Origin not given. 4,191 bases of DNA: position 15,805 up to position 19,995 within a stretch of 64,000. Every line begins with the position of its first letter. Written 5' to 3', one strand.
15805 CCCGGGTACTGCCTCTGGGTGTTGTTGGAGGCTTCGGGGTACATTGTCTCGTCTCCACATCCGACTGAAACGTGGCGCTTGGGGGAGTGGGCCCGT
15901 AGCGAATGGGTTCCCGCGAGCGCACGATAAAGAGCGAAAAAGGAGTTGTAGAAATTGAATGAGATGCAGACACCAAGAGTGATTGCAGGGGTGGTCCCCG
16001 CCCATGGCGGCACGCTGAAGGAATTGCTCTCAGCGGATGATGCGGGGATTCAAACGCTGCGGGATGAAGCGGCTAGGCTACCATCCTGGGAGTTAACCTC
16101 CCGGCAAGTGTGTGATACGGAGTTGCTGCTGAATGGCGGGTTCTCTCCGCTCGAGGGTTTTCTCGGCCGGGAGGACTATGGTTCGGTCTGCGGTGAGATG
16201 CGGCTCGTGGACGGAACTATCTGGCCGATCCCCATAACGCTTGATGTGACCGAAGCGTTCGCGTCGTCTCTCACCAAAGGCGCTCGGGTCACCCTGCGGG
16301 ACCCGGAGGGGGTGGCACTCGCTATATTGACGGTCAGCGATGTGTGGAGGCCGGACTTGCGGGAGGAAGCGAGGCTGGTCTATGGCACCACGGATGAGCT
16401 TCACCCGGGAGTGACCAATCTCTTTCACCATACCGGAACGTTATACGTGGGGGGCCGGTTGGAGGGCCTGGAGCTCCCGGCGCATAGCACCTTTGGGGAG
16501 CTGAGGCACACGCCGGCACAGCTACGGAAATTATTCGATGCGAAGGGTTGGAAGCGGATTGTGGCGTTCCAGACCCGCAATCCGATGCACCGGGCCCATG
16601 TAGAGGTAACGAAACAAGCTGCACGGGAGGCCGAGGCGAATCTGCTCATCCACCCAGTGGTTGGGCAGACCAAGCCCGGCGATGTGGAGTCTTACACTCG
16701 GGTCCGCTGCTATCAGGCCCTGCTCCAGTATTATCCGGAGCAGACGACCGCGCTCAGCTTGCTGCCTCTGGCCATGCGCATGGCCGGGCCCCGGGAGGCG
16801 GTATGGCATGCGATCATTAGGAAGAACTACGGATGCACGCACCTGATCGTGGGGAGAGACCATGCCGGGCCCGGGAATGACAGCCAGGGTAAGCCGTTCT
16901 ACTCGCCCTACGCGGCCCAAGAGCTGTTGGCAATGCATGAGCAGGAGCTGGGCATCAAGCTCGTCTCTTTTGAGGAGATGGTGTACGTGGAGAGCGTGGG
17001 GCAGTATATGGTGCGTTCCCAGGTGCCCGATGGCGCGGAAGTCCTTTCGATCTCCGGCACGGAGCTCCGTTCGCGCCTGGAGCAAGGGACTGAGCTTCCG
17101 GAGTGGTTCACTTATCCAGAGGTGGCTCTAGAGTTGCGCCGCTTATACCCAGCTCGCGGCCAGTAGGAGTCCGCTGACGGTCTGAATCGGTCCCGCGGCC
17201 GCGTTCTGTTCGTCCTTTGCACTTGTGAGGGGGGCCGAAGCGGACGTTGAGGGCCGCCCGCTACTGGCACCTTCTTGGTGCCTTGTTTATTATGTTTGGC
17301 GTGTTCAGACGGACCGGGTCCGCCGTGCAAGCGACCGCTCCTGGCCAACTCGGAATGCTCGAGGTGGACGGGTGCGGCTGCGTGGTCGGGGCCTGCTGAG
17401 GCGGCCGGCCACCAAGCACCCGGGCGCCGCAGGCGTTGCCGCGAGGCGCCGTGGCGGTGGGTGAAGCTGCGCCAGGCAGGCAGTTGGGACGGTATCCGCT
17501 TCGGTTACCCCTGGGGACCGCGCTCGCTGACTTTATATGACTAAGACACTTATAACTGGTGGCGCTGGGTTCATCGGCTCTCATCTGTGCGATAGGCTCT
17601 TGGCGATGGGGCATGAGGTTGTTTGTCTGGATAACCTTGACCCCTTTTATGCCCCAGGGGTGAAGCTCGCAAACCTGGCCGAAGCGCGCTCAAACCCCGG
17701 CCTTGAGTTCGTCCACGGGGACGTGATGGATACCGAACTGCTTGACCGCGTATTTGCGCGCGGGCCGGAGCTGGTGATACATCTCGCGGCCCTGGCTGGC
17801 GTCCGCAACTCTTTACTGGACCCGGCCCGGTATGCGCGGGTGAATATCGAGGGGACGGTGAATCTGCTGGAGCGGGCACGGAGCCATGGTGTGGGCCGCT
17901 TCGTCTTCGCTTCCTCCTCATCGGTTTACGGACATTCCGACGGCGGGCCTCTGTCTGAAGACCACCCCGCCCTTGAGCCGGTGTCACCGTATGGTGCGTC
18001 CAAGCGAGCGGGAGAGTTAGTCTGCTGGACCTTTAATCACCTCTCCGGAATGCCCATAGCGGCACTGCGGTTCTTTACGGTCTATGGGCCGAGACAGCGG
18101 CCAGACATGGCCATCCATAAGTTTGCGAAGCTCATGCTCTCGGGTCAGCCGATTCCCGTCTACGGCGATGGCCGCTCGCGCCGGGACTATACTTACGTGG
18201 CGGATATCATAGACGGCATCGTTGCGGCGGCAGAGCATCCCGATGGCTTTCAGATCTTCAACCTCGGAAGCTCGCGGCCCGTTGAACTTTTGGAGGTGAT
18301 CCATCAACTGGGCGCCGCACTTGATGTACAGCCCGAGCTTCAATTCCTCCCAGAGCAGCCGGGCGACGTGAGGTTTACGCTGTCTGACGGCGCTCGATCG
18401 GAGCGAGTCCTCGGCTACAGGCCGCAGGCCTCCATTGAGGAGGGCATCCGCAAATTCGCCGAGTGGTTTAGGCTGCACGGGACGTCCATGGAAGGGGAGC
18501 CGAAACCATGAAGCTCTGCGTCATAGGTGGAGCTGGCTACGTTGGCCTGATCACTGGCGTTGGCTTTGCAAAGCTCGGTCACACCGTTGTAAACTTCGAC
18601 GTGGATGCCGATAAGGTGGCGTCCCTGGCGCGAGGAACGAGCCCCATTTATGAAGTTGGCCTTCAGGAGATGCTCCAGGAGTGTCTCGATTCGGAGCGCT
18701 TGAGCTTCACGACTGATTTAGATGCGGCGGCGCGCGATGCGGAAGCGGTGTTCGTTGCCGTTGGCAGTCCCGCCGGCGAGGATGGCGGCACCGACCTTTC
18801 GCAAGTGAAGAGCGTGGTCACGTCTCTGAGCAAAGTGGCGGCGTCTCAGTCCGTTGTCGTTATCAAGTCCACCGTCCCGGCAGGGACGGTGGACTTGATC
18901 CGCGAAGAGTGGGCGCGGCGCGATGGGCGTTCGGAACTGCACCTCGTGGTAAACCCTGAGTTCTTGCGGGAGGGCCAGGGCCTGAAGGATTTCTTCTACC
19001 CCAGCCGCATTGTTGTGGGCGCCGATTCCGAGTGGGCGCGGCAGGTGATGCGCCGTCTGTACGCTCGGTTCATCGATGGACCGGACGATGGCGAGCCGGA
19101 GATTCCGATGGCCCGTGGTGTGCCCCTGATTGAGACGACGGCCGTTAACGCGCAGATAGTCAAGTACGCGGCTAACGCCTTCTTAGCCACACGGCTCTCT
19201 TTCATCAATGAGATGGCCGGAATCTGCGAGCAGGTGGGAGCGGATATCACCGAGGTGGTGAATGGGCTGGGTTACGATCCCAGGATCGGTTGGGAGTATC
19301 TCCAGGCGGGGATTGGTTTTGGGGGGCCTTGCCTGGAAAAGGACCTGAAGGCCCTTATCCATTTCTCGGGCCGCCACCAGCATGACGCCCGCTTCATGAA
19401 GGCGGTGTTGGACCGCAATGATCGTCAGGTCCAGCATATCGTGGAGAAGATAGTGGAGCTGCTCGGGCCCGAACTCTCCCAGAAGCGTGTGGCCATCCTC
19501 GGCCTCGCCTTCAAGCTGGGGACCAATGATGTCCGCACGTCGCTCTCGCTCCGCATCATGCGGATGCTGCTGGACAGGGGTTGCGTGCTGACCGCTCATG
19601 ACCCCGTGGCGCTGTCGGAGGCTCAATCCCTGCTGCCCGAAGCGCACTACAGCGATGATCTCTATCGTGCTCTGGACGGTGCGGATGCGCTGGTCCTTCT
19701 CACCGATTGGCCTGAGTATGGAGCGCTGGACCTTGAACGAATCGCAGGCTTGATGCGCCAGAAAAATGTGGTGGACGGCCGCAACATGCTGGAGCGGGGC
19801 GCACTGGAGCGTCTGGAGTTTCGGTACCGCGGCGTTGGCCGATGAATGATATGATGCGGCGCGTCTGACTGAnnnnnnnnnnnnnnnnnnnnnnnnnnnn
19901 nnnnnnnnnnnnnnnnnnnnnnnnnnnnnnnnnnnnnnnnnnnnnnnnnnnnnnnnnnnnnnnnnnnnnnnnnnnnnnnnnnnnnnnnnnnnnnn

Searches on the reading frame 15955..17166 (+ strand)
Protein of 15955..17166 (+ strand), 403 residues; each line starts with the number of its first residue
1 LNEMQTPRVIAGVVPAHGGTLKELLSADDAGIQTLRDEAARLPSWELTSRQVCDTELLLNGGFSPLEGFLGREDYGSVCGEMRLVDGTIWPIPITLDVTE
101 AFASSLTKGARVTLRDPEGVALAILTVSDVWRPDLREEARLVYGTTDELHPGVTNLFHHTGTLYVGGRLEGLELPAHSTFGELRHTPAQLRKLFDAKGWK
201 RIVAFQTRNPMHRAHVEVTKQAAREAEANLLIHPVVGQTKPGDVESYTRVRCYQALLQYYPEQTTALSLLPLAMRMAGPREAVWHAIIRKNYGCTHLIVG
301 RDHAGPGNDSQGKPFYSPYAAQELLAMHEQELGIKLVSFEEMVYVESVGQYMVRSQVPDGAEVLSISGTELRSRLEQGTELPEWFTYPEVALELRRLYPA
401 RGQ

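Call 27: search_protein_families(library=pfam, max_evalue=0.0001, proteins=[window:15955-17166:+])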
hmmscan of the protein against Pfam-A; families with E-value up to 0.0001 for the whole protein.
window:15955-17166:+ (403 aa): 2 families
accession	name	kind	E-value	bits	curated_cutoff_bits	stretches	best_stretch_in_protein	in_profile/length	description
PF01747.23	ATP-sulfurylase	-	2.1e-89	299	24.3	1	182-396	2-211/212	ATP-sulfurylase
PF14306.12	PUA_2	-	4.7e-51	173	27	1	15-173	2-158/159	PUA-like domain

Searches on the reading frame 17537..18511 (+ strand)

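Call 28: search_protein_families(library=pfam, max_evalue=0.0001, proteins=[window:17537-18511:+])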
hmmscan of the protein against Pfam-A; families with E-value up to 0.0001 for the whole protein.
window:17537-18511:+ (324 aa): 8 families
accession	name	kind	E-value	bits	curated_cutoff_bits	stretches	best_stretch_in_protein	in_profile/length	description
PF01370.27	Epimerase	-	1.2e-66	224.9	20.9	1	5-244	2-240/240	NAD dependent epimerase/dehydratase family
PF16363.11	GDP_Man_Dehyd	-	2.7e-60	205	27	1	5-306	1-331/332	GDP-mannose 4,6 dehydratase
PF01073.25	3Beta_HSD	-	1e-26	94.1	22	1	5-233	1-230/280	3-beta hydroxysteroid dehydrogenase/isomerase family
PF02719.21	Polysacc_synt_2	-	3.8e-19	69.4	20.2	1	5-265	2-250/293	Polysaccharide biosynthesis protein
PF04321.23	RmlD_sub_bind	-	2.4e-15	56.8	27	1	3-236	2-201/287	RmlD substrate binding domain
PF07993.18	NAD_binding_4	-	7.9e-10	38.7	20.1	1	75-185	87-210/258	Male sterility protein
PF13460.12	NAD_binding_10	-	1.8e-09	38.2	27.2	1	8-138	1-109/184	NAD(P)H-binding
PF05368.20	NmrA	-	7.7e-07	29.4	27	1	4-129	5-109/298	NmrA-like family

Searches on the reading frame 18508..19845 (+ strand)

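Call 28: search_protein_families(library=pfam, max_evalue=0.0001, proteins=[window:18508-19845:+])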
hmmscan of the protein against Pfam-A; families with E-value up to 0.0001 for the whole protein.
window:18508-19845:+ (445 aa): 3 families
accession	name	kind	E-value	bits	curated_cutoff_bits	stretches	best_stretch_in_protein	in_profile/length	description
PF03721.20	UDPG_MGDP_dh_N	-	7.9e-54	182.5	27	1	1-184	1-187/187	UDP-glucose/GDP-mannose dehydrogenase family, NAD binding domain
PF00984.24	UDPG_MGDP_dh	-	2.2e-32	111.4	25.4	1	214-305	2-93/94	UDP-glucose/GDP-mannose dehydrogenase family, central domain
PF03720.21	UDPG_MGDP_dh_C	-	7.1e-30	103.9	30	1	329-429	1-102/103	UDP-glucose/GDP-mannose dehydrogenase family, UDP binding domain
